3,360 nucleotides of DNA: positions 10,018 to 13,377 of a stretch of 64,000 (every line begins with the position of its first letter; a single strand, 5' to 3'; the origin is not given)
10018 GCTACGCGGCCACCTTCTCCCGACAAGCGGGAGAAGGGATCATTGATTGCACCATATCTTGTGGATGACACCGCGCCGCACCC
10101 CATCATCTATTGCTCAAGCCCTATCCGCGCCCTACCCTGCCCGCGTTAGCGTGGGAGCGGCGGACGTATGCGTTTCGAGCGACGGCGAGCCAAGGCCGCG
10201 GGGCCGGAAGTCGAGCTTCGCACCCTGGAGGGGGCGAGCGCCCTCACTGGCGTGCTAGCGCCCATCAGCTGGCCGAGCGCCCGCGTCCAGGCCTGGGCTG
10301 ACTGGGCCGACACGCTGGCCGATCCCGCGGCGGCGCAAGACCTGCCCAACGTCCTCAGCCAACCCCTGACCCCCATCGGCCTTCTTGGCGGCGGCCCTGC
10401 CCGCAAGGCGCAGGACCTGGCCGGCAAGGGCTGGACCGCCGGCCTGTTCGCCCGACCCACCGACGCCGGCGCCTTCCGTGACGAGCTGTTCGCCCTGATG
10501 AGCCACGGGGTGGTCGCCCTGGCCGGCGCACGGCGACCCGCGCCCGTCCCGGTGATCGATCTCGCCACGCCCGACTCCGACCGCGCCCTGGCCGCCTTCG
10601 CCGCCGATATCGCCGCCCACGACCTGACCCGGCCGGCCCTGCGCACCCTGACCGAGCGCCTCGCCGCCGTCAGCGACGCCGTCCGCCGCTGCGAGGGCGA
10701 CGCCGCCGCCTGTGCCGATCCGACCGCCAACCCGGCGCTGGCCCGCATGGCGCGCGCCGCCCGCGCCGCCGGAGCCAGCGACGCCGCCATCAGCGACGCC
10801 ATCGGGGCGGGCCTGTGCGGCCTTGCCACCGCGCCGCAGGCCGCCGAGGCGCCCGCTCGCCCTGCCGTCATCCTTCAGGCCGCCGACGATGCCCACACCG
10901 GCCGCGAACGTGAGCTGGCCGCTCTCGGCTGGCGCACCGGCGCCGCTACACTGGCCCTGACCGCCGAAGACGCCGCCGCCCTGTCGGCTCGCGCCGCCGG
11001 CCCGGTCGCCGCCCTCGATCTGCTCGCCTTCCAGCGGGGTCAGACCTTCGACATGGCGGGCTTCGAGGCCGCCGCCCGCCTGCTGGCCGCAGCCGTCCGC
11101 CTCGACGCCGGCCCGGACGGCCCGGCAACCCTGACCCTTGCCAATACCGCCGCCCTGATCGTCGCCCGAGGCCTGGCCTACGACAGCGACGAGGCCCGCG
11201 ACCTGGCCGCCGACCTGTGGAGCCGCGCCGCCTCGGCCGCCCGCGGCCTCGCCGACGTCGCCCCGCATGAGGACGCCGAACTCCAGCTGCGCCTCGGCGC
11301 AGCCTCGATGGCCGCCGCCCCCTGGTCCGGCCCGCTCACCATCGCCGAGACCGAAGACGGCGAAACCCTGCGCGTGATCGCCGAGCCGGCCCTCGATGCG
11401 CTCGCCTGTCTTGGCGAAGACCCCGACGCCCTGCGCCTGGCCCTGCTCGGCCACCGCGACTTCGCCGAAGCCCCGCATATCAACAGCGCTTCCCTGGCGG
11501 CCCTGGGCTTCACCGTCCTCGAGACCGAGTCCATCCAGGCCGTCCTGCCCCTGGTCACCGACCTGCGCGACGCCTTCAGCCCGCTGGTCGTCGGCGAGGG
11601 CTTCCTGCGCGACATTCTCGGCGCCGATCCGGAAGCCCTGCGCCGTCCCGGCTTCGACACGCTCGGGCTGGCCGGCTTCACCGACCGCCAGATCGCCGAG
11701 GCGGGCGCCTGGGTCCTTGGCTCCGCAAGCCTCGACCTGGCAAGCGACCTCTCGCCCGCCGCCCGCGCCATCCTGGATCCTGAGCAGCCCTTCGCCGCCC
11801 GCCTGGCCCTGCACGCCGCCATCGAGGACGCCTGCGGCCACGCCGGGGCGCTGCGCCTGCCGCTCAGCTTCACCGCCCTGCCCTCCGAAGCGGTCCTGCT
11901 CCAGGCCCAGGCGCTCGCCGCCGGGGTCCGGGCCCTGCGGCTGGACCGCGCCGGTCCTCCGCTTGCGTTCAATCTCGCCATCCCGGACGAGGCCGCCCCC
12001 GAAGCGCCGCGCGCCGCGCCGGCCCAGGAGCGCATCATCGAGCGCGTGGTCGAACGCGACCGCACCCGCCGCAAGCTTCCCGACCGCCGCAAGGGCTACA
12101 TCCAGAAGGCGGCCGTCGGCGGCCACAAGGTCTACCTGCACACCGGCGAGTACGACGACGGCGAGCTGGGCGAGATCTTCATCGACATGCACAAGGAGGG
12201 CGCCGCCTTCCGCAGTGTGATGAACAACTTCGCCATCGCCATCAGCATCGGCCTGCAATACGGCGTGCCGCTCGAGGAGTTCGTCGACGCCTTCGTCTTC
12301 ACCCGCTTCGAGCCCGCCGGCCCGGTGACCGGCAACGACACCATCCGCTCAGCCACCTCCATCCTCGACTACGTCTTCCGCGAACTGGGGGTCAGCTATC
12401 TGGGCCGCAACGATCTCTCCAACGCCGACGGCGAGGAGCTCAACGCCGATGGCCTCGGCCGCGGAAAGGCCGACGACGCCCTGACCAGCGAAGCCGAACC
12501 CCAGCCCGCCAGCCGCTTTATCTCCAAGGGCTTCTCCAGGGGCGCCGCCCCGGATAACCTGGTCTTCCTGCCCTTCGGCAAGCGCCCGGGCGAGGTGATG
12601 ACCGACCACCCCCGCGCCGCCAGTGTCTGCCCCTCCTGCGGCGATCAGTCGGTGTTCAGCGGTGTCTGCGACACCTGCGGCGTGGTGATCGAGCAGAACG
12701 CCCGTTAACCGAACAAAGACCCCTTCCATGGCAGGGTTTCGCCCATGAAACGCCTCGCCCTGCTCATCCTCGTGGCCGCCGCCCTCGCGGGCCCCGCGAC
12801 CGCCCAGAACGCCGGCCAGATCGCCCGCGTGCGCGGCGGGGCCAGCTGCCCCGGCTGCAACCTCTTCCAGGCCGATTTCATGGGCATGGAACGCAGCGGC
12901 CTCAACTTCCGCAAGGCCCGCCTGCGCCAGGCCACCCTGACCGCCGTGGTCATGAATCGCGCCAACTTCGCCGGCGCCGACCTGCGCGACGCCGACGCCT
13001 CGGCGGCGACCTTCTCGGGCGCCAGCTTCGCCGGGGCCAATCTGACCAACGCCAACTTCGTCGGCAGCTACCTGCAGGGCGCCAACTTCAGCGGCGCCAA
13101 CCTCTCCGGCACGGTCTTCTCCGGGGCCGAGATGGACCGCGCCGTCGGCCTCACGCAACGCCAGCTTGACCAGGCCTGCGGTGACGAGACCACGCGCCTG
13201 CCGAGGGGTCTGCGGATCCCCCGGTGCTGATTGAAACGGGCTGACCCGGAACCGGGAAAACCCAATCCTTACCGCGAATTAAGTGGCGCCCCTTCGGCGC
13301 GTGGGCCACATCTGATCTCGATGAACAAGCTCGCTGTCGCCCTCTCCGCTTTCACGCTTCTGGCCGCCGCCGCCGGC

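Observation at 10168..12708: Intact but apparently catalytically dead class II ribonucleotide reductase with a strongly conserved TSCPD domain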

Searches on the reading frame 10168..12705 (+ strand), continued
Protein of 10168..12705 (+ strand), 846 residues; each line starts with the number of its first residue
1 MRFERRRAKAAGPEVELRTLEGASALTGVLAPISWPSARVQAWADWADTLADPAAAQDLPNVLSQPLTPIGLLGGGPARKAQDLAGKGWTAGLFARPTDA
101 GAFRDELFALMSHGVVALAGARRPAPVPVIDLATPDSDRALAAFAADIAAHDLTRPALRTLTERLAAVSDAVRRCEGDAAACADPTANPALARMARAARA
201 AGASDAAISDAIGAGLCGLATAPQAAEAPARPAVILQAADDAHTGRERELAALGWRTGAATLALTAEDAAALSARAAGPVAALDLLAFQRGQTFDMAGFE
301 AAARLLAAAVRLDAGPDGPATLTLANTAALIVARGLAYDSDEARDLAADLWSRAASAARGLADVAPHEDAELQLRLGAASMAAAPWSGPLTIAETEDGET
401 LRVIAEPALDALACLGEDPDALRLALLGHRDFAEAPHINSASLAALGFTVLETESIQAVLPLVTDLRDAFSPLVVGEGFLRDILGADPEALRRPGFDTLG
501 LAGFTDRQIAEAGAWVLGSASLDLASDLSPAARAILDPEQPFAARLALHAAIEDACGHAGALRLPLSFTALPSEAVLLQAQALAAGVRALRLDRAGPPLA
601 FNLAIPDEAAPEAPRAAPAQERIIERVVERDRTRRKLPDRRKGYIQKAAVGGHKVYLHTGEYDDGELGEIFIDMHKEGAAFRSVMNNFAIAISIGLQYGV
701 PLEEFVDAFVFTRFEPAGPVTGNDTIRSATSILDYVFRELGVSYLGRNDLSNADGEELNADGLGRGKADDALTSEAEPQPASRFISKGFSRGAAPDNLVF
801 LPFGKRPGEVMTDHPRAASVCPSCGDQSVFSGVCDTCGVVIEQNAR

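Call 76: find_homologous_proteins(query=P0032, max_evalue=1e-50)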
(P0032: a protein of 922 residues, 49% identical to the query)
Query P0032 (922 aa): 267 proteins with E <= 1e-50 among 8000 candidates; the best 120 are listed.
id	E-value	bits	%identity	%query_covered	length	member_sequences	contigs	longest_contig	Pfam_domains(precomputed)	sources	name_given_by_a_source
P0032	0.0e+0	1932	100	100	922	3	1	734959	PF12637.15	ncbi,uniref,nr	ncbi:ribonucleotide reductase [Caulobacter segnis]|uniref:TSCPD domain-containing protein n=1 Tax=Ca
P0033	0.0e+0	1763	91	100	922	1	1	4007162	PF12637.15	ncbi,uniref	ncbi:ribonucleotide reductase [Caulobacter sp. 73W]|uniref:Vitamin B12-dependent ribonucleotide redu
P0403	0.0e+0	1665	85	100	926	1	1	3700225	PF12637.15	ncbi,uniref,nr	ncbi:TSCPD domain-containing protein [Caulobacter sp. NIBR2454]|uniref:TSCPD domain-containing prote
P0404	1.9e-285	968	59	99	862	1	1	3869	PF12637.15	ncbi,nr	ncbi:MAG TPA: ribonucleotide reductase [Caulobacteraceae bacterium]|nr:ribonucleotide reductase [Cau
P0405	2.6e-285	967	57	99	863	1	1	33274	PF12637.15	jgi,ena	-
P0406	3.5e-283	960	58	99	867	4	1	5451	PF12637.15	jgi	jgi:ribonucleoside-diphosphate reductase alpha chain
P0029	8.9e-282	955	58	99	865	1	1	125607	PF12637.15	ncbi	ncbi:MAG TPA: ribonucleotide reductase [Caulobacteraceae bacterium]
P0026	1.3e-280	952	58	99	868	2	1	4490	PF12637.15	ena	-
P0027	2.1e-279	948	57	99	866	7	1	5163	PF12637.15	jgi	jgi:ribonucleoside-diphosphate reductase alpha chain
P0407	3.4e-263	894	54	99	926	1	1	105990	PF02867.21,PF12637.15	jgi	jgi:ribonucleoside-diphosphate reductase alpha chain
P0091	2.5e-261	888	54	98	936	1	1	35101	PF02867.21,PF12637.15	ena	-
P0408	8.9e-260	883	55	98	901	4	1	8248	PF12637.15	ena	-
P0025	1.3e-259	882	65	55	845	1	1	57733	PF12637.15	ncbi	-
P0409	1.3e-259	882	55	99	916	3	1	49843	PF02867.21,PF12637.15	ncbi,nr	ncbi:MAG: hypothetical protein JWP35_1812 [Caulobacter sp.]|nr:hypothetical protein [Caulobacter sp.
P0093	4.6e-259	880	54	98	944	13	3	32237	PF02867.21,PF12637.15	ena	-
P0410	7.7e-259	880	55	97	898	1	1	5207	PF02867.21,PF12637.15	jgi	-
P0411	7.4e-257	873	53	98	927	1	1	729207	PF12637.15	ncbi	-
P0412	8.5e-256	869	53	98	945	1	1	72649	PF02867.21,PF12637.15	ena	-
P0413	3.4e-253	861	54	99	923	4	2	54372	PF12637.15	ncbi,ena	-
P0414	6.6e-253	860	54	98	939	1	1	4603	PF02867.21,PF12637.15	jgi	jgi:ribonucleoside-diphosphate reductase alpha chain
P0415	1.3e-252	859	53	99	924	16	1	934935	PF12637.15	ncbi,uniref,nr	ncbi:ribonucleotide reductase [Caulobacter sp. BE254]|uniref:TSCPD domain-containing protein n=1 Tax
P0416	3.8e-252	857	54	99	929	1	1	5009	PF02867.21,PF12637.15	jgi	jgi:ribonucleoside-diphosphate reductase alpha chain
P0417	5.3e-252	857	55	99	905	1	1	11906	PF12637.15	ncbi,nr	ncbi:MAG: ribonucleotide reductase [Caulobacter sp.]|nr:ribonucleotide reductase [Caulobacter sp.]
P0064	3.4e-251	854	54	99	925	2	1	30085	PF02867.21,PF12637.15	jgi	jgi:ribonucleoside-diphosphate reductase alpha chain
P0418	1.7e-250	852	53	98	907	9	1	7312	PF12637.15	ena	-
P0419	2.1e-250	852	52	98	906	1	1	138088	PF12637.15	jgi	jgi:ribonucleoside-diphosphate reductase alpha chain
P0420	4.1e-250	851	53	97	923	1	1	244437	PF12637.15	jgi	jgi:ribonucleoside-diphosphate reductase alpha chain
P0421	6.5e-250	850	54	99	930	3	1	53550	PF02867.21,PF12637.15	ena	-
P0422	1.6e-249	849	54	99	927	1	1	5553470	PF02867.21,PF12637.15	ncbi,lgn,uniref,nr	ncbi:TSCPD domain-containing protein [Phenylobacterium montanum]|uniref:Vitamin B12-dependent ribonu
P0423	4.1e-249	847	53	98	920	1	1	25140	PF02867.21,PF12637.15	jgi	jgi:ribonucleoside-diphosphate reductase alpha chain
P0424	6.5e-249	847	53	99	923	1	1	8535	PF02867.21,PF12637.15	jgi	jgi:ribonucleoside-diphosphate reductase alpha chain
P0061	6.7e-249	847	53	99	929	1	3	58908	PF02867.21,PF12637.15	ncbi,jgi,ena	jgi:ribonucleoside-diphosphate reductase alpha chain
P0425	8.1e-249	846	54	98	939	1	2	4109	PF02867.21,PF12637.15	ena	-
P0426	1.4e-248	846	53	99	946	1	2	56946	PF02867.21,PF12637.15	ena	-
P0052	1.8e-248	845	54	99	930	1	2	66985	PF02867.21,PF12637.15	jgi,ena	jgi:ribonucleoside-diphosphate reductase alpha chain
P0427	2.7e-248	845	54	98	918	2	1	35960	PF02867.21,PF12637.15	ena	-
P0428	4.7e-248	844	54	98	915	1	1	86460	PF02867.21,PF12637.15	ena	-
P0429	1.1e-247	843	52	99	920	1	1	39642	PF02867.21,PF12637.15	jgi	jgi:ribonucleoside-diphosphate reductase alpha chain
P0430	5.9e-247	840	53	99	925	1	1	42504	PF02867.21,PF12637.15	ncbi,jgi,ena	jgi:ribonucleoside-diphosphate reductase alpha chain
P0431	1.3e-246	839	53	98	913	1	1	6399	PF02867.21,PF12637.15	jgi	jgi:ribonucleoside-diphosphate reductase alpha chain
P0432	1.3e-246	839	54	98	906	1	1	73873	PF12637.15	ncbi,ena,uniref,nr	ncbi:ribonucleotide reductase [uncultured Caulobacter sp.]|uniref:TSCPD domain-containing protein n=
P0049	2.8e-246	838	53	99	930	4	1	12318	PF02867.21,PF12637.15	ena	-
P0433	7.3e-246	837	53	99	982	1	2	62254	PF02867.21,PF12637.15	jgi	jgi:ribonucleoside-diphosphate reductase alpha chain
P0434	3.8e-245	834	52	98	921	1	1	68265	PF02867.21,PF12637.15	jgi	jgi:ribonucleoside-diphosphate reductase alpha chain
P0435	4.6e-245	834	53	97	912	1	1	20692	PF02867.21,PF12637.15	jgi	jgi:ribonucleoside-diphosphate reductase alpha chain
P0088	4.9e-245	834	53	98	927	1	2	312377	PF02867.21,PF12637.15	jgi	jgi:ribonucleoside-diphosphate reductase alpha chain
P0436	6.9e-245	833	52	98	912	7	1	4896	PF02867.21,PF12637.15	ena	-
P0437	9.9e-245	833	55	97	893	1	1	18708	PF02867.21,PF12637.15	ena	-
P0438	1.1e-244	833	54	99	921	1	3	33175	PF02867.21,PF12637.15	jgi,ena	-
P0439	1.5e-244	832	52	99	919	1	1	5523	PF02867.21,PF12637.15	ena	-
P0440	2.7e-244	831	53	99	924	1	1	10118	PF02867.21,PF12637.15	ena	-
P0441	1.2e-243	829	53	99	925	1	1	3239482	PF02867.21,PF12637.15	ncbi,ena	-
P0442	2.9e-243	828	53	97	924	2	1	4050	PF02867.21,PF12637.15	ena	-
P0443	9.6e-243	826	52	99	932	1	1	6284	PF02867.21,PF12637.15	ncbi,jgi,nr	ncbi:MAG TPA: ribonucleotide reductase [Caulobacteraceae bacterium]|jgi:ribonucleoside-diphosphate r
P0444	9.9e-243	826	53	97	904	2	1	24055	PF02867.21,PF12637.15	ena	-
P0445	2.7e-242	825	53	98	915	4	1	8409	PF02867.21,PF12637.15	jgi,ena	-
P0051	3.4e-242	824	53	99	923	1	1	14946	PF02867.21,PF12637.15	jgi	jgi:ribonucleoside-diphosphate reductase alpha chain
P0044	4.6e-242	824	53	97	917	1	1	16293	PF12637.15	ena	-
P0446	7.7e-242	823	53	98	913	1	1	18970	PF02867.21,PF12637.15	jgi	jgi:ribonucleoside-diphosphate reductase alpha chain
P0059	1.1e-241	823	53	99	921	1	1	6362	PF02867.21,PF12637.15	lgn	-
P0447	1.9e-241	822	54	98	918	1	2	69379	PF02867.21,PF12637.15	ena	-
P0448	3.3e-240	818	53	97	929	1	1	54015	PF02867.21,PF12637.15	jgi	jgi:ribonucleoside-diphosphate reductase alpha chain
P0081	4.4e-240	817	53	98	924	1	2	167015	PF02867.21,PF12637.15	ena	-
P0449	1.3e-239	816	52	97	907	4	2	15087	PF12637.15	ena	-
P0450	2.0e-239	815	51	97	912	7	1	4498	PF12637.15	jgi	jgi:ribonucleoside-diphosphate reductase alpha chain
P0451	6.8e-239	814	52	97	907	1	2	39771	PF12637.15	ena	-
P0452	1.1e-238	813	53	97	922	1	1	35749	PF02867.21,PF12637.15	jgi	-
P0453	2.1e-238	812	52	98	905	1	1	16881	PF12637.15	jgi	-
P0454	9.4e-238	810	52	98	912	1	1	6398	PF02867.21,PF12637.15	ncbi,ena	-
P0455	3.1e-237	808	52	97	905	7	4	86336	PF12637.15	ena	-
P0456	7.0e-237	807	52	98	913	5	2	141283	PF12637.15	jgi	jgi:ribonucleoside-diphosphate reductase alpha chain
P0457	9.3e-237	806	52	99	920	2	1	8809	PF02867.21,PF12637.15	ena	-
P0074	2.1e-236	805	52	99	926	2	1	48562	PF02867.21,PF12637.15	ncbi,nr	ncbi:MAG TPA: ribonucleotide reductase [Caulobacteraceae bacterium]|nr:ribonucleotide reductase [Cau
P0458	2.4e-236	805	52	99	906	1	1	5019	PF02867.21,PF12637.15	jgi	jgi:ribonucleoside-diphosphate reductase alpha chain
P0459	7.7e-236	803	52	99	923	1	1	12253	PF02867.21,PF12637.15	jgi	jgi:ribonucleoside-diphosphate reductase alpha chain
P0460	1.2e-235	803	51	97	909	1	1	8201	PF12637.15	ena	-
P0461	1.2e-235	803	51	97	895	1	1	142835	PF12637.15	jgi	jgi:ribonucleoside-diphosphate reductase alpha chain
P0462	1.2e-235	803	52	98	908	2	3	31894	PF12637.15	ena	-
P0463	2.1e-235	802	51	99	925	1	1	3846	PF02867.21,PF12637.15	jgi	jgi:ribonucleoside-diphosphate reductase alpha chain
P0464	2.9e-235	802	52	99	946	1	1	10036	PF02867.21,PF12637.15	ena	-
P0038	4.8e-235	801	53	99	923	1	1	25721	PF02867.21,PF12637.15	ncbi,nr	ncbi:MAG: ribonucleotide reductase [Proteobacteria bacterium]|nr:ribonucleotide reductase [Pseudomon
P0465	5.3e-235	801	50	99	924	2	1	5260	PF02867.21,PF12637.15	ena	-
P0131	1.3e-234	799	52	99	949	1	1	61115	PF02867.21,PF12637.15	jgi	jgi:ribonucleoside-diphosphate reductase alpha chain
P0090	3.4e-234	798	52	99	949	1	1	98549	PF02867.21,PF12637.15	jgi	jgi:ribonucleoside-diphosphate reductase alpha chain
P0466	6.2e-234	797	51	97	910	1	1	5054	PF02867.21,PF12637.15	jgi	jgi:ribonucleoside-diphosphate reductase alpha chain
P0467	2.8e-233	795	51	97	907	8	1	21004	PF12637.15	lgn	-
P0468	5.5e-233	794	52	99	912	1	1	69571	PF02867.21,PF12637.15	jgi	jgi:ribonucleoside-diphosphate reductase alpha chain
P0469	5.5e-233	794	60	53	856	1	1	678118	PF12637.15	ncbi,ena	-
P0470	9.2e-233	793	52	97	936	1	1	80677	PF02867.21,PF12637.15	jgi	jgi:ribonucleoside-diphosphate reductase alpha chain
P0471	9.9e-233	793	51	97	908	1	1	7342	PF02867.21,PF12637.15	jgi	jgi:ribonucleoside-diphosphate reductase alpha chain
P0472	2.3e-232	792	54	94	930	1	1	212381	PF02867.21,PF12637.15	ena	-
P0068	2.8e-232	792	51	99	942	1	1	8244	PF02867.21,PF12637.15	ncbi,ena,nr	ncbi:MAG TPA: ribonucleotide reductase [Caulobacteraceae bacterium]|nr:ribonucleotide reductase [Cau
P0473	1.6e-231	789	51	99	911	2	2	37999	PF02867.21,PF12637.15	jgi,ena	-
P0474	2.7e-231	788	64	52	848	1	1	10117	PF12637.15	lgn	-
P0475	7.3e-231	787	51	99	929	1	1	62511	PF02867.21,PF12637.15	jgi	jgi:ribonucleoside-diphosphate reductase alpha chain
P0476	3.6e-230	785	62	52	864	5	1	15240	PF12637.15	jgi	-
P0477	4.1e-230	784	50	97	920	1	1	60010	PF02867.21,PF12637.15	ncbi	-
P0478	1.0e-229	783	52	99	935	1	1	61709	PF02867.21,PF12637.15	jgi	jgi:ribonucleoside-diphosphate reductase alpha chain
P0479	1.2e-228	780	50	97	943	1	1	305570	PF02867.21,PF12637.15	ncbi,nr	ncbi:MAG: ribonucleotide reductase [Caulobacteraceae bacterium]|nr:ribonucleotide reductase [Cauloba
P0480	8.8e-227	773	49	99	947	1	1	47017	PF02867.21,PF12637.15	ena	-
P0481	3.8e-226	771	51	95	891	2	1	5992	PF02867.21,PF12637.15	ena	-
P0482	6.1e-226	771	52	97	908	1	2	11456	PF02867.21,PF12637.15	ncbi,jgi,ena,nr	ncbi:MAG TPA: ribonucleotide reductase [Caulobacteraceae bacterium]|nr:ribonucleotide reductase [Cau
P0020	8.9e-226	770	63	52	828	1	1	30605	PF12637.15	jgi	jgi:ribonucleoside-diphosphate reductase alpha chain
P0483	1.5e-224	766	51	99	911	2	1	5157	PF02867.21,PF12637.15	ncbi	ncbi:MAG: ribonucleotide reductase [Pseudomonadota bacterium]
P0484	2.0e-224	766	52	97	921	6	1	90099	PF02867.21,PF12637.15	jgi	jgi:ribonucleoside-diphosphate reductase alpha chain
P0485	2.2e-224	766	50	99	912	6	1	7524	PF02867.21,PF12637.15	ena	-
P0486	5.6e-224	764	50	99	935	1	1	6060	PF02867.21,PF12637.15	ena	-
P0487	3.6e-223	762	64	52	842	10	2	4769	PF12637.15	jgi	jgi:ribonucleoside-diphosphate reductase alpha chain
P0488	1.3e-222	760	52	99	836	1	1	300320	PF12637.15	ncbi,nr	ncbi:MAG: ribonucleotide reductase [Caulobacter sp.]|nr:ribonucleotide reductase [Caulobacter sp.]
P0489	1.8e-222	759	51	99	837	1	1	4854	PF12637.15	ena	-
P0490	1.8e-222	759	50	99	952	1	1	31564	PF02867.21,PF12637.15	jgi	jgi:ribonucleoside-diphosphate reductase alpha chain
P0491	4.8e-222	758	51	99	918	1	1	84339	PF02867.21,PF12637.15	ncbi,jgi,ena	jgi:ribonucleoside-diphosphate reductase alpha chain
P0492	7.8e-222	757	49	99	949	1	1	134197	PF02867.21,PF12637.15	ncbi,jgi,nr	ncbi:MAG TPA: ribonucleotide reductase [Caulobacteraceae bacterium]|jgi:ribonucleoside-diphosphate r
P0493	8.3e-222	757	52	99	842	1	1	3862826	PF12637.15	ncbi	-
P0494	1.7e-221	756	52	99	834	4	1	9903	PF12637.15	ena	-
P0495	3.5e-221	755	50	98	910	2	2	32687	PF02867.21,PF12637.15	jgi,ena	-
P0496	3.8e-221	755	64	52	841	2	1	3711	PF12637.15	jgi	-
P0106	4.5e-221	755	49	99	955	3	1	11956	PF02867.21,PF12637.15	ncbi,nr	ncbi:MAG TPA: hypothetical protein VEA15_05950 [Caulobacteraceae bacterium]|nr:hypothetical protein 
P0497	5.5e-221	754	57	81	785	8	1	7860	PF02867.21,PF12637.15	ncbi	ncbi:MAG: TSCPD domain-containing protein, partial [Caulobacteraceae bacterium]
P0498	7.9e-221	754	52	99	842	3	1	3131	PF12637.15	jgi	jgi:ribonucleoside-diphosphate reductase alpha chain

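Call 77: list_cluster_members(proteins=[P0415, P0413, P0411, P0409, P0441, P0493])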
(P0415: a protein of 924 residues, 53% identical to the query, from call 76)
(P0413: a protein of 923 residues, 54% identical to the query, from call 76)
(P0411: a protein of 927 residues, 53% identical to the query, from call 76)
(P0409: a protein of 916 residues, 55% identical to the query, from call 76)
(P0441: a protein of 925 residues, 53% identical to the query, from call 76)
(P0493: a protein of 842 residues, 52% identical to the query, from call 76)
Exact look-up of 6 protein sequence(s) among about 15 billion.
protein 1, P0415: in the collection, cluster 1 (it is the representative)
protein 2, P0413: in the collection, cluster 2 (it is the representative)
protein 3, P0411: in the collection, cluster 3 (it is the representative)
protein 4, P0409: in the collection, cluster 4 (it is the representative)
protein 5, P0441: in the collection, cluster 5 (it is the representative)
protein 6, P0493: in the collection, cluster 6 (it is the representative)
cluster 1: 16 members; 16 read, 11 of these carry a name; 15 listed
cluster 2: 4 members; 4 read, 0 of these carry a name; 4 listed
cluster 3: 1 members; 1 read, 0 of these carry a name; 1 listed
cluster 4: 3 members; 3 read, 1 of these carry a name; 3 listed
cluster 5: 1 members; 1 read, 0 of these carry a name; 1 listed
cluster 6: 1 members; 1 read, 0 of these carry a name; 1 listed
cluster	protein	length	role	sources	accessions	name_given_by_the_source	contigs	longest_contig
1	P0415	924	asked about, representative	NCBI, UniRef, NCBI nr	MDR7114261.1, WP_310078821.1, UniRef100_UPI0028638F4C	ribonucleotide reductase [Caulobacter sp. BE254] | TSCPD domain-containing protein n=1 Tax=Caulobacter sp. BE254 TaxID=2817720 ...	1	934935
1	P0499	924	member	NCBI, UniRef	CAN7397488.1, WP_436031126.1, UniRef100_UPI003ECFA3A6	TSCPD domain-containing protein [Caulobacter sp. LjRoot300] | TSCPD domain-containing protein n=1 Tax=Caulobacter sp. LjRoot300 TaxID=3342321 ...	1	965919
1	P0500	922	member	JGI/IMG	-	ribonucleoside-diphosphate reductase alpha chain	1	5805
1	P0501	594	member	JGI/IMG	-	ribonucleoside-diphosphate reductase alpha chain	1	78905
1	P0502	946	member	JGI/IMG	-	ribonucleoside-diphosphate reductase alpha chain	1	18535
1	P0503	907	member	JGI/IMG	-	ribonucleoside-diphosphate reductase alpha chain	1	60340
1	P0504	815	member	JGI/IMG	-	ribonucleoside-diphosphate reductase alpha chain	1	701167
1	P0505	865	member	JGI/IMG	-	ribonucleoside-diphosphate reductase alpha chain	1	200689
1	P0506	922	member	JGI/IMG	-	ribonucleoside-diphosphate reductase alpha chain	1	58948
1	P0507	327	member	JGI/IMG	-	ribonucleoside-diphosphate reductase alpha chain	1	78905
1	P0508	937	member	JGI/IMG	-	ribonucleoside-diphosphate reductase alpha chain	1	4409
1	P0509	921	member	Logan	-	-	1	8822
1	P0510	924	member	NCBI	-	-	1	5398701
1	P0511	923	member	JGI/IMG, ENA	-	-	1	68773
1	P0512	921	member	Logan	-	-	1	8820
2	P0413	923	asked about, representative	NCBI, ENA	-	-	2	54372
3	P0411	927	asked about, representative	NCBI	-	-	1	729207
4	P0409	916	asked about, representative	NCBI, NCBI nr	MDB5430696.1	MAG: hypothetical protein JWP35_1812 [Caulobacter sp.] | hypothetical protein [Caulobacter sp.]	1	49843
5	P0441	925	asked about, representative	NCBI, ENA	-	-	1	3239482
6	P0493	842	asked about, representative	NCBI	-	-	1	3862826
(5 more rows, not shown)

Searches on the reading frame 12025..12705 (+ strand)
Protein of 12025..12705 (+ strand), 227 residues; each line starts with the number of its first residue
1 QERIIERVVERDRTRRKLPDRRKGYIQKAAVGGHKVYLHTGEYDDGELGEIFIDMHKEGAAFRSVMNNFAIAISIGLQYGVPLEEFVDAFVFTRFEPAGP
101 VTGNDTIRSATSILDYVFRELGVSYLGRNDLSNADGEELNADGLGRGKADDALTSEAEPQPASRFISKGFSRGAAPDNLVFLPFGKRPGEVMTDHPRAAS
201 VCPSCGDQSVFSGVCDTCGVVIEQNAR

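Call 73: predict_structure(alignment_id=A3)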
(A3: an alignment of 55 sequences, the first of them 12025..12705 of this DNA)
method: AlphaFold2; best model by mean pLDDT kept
length: 227 residues; sequences in the alignment: 55
mean_pLDDT: 57.9   pTM: 0.26
mean pLDDT of the five models: 57.9, 57.7, 57.5, 57.1, 56.3
residues with pLDDT >= 90: 5; 70-90: 42; 50-70: 91; < 50: 89
segments of 3 or more residues with pLDDT < 50: 1-10, 92-104, 106-111, 121-128, 130-136, 138-153, 169-173, 179-182, 184-188, 192-196
pLDDT, mean of each block of 10 residues (from residue 1): 44 55 62 61 65 60 68 77 72 46 46 52 44 46 43 52 51 49 48 52 86 88 67
secondary structure, 60 per line:
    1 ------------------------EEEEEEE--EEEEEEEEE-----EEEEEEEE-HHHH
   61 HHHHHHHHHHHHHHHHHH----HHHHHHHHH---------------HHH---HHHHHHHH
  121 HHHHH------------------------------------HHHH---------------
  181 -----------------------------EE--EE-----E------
elements in order: E25-31 E34-42 E48-55 H57-78 H83-91 H113-125 H162-165

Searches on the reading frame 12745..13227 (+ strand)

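Call 16: search_protein_families(library=pfam, proteins=[window:12745-13227:+], max_evalue=0.001)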
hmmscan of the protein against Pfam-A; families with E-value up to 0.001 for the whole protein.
window:12745-13227:+ (161 aa): 4 families
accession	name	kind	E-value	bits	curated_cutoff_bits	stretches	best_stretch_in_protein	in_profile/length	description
PF00805.28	Pentapeptide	-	1.2e-27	95.5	20.2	3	90-127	3-40/40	Pentapeptide repeats (8 copies)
PF13599.13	Pentapeptide_4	-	5.7e-13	49.2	38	2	33-83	16-66/78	Pentapeptide repeat region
PF13576.12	Pentapeptide_3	-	4e-11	43.4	27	2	90-133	1-47/48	Pentapeptide repeats (9 copies)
PF25296.1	Decapeptide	-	5.1e-07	29.9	45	2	55-116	12-73/74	Decapeptide repeat region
